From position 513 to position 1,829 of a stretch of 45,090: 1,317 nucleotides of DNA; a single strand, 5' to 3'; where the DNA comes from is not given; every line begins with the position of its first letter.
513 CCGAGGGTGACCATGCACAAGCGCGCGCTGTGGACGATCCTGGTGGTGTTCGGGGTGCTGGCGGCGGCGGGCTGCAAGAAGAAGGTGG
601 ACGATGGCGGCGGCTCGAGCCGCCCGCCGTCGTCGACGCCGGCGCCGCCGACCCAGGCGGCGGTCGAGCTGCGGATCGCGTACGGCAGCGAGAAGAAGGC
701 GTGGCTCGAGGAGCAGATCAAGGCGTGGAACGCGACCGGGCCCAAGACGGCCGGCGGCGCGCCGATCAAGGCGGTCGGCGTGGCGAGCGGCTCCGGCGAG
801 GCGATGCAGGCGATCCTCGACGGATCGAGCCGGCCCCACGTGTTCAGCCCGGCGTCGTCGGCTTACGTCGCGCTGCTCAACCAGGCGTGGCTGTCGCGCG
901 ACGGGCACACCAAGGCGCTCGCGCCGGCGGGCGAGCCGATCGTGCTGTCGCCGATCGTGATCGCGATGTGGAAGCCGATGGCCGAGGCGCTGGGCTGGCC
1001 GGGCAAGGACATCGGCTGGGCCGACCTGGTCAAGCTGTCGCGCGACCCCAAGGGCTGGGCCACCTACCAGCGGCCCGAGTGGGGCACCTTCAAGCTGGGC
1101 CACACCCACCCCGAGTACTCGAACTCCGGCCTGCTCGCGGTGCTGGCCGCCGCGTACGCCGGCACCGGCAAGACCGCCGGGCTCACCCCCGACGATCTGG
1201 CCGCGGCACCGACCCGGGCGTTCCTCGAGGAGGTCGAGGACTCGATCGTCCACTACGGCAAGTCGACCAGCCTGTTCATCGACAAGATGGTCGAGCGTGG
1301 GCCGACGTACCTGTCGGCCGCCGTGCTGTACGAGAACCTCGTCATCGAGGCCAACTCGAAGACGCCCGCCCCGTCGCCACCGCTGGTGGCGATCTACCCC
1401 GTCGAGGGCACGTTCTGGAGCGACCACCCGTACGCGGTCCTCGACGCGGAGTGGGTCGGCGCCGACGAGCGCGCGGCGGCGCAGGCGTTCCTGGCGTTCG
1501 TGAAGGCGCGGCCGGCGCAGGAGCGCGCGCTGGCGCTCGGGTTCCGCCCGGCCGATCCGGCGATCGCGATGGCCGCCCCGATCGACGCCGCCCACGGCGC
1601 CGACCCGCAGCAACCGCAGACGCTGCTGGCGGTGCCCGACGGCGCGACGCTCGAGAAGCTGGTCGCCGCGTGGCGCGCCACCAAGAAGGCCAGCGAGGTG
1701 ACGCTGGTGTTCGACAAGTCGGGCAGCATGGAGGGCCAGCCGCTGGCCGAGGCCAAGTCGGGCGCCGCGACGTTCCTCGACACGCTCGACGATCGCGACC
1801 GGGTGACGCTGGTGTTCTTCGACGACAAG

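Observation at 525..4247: Operon of a solute-binding-protein/vWA fusion lipoprotein, a TM coiled-coil protein and a stand-alone SBP paralog, with no ABC transporter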

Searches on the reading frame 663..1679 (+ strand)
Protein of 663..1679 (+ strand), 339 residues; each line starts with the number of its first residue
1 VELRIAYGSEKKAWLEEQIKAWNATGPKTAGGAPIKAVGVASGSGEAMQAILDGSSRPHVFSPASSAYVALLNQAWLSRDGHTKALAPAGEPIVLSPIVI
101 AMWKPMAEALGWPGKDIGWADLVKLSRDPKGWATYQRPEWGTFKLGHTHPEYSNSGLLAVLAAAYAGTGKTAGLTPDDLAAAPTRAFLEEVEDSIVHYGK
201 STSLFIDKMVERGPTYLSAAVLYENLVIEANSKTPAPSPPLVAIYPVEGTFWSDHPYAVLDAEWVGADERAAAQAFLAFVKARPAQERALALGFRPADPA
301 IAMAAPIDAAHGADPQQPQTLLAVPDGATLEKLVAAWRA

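Call 72: search_solved_structures(query=A6, max_evalue=1, show_alignments=3)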
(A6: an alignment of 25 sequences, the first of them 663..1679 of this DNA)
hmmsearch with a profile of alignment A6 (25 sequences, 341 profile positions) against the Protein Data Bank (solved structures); distinct sequences matched with E-value up to 1: 5.
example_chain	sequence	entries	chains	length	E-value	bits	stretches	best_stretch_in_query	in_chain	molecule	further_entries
6ddn_A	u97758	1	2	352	1.7e-06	30.5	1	219-304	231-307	Probable sulfate-binding lipoprotein SubI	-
1sbp_A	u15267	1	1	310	0.00018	23.9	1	181-303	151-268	SULFATE-BINDING PROTEIN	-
5um2_A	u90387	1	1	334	0.00041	22.7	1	225-303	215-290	ABC transporter sulfate binding protein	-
6dtq_A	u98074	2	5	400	0.66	12.2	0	266-302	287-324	maltose-binding protein MalE3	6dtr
6lki_A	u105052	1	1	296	0.99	11.6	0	235-291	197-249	ABC transporter, solute-binding protein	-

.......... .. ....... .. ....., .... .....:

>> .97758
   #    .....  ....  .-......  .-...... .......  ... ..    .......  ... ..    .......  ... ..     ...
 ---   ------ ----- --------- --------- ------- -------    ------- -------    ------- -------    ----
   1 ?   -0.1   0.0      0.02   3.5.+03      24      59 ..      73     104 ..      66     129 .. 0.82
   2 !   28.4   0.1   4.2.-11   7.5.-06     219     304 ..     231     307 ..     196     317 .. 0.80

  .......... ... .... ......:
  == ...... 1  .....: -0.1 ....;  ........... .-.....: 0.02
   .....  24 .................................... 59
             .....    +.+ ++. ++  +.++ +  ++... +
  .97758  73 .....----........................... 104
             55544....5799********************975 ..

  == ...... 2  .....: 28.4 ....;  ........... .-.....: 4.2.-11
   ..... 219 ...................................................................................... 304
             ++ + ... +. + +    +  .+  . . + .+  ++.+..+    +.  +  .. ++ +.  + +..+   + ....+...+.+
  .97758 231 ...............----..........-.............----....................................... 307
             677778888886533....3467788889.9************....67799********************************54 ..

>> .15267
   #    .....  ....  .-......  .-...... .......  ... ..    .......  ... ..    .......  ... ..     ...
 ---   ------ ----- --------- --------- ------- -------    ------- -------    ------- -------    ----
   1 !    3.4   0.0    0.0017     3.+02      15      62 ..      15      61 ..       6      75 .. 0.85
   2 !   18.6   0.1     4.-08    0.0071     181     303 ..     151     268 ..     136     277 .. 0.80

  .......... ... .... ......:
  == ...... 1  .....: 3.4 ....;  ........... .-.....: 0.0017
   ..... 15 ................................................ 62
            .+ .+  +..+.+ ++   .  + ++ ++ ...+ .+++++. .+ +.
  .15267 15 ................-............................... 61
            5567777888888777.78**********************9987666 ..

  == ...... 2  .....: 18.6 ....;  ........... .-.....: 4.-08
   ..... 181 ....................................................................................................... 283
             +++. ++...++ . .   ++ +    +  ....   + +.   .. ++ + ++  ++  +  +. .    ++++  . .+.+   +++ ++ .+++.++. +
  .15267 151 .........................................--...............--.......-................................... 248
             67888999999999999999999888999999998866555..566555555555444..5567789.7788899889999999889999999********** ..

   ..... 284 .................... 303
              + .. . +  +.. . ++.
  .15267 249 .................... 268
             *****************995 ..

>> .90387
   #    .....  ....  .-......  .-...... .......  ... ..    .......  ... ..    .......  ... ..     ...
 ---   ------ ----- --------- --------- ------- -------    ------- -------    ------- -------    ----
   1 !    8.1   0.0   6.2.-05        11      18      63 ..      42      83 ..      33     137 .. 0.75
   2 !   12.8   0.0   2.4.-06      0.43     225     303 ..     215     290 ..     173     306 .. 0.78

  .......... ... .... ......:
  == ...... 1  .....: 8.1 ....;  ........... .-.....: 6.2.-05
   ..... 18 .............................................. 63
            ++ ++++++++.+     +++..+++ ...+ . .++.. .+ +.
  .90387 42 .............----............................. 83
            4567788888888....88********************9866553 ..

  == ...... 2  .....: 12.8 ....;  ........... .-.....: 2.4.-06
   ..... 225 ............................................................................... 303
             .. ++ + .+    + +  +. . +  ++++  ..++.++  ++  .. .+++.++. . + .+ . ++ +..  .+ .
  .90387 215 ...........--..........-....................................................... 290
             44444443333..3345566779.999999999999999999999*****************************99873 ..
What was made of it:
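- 663..1679 (+): Binding-protein domain of A (residues 47-385). A profile of this domain hits SubI/Sbp in the PDB at E 1.7e-6 to 4e-4 (call 72).
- On ABC-importer substrate-binding component (Sbp/CysP/ModA/WtpA equivalogs): The invariant Ser (S90 in A) aligns with Sbp Ser45, but in a low-scoring segment (call 72).
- The family-invariant Ser aligns with Sbp Ser45, though in a weak 3.4-bit segment (call 72).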
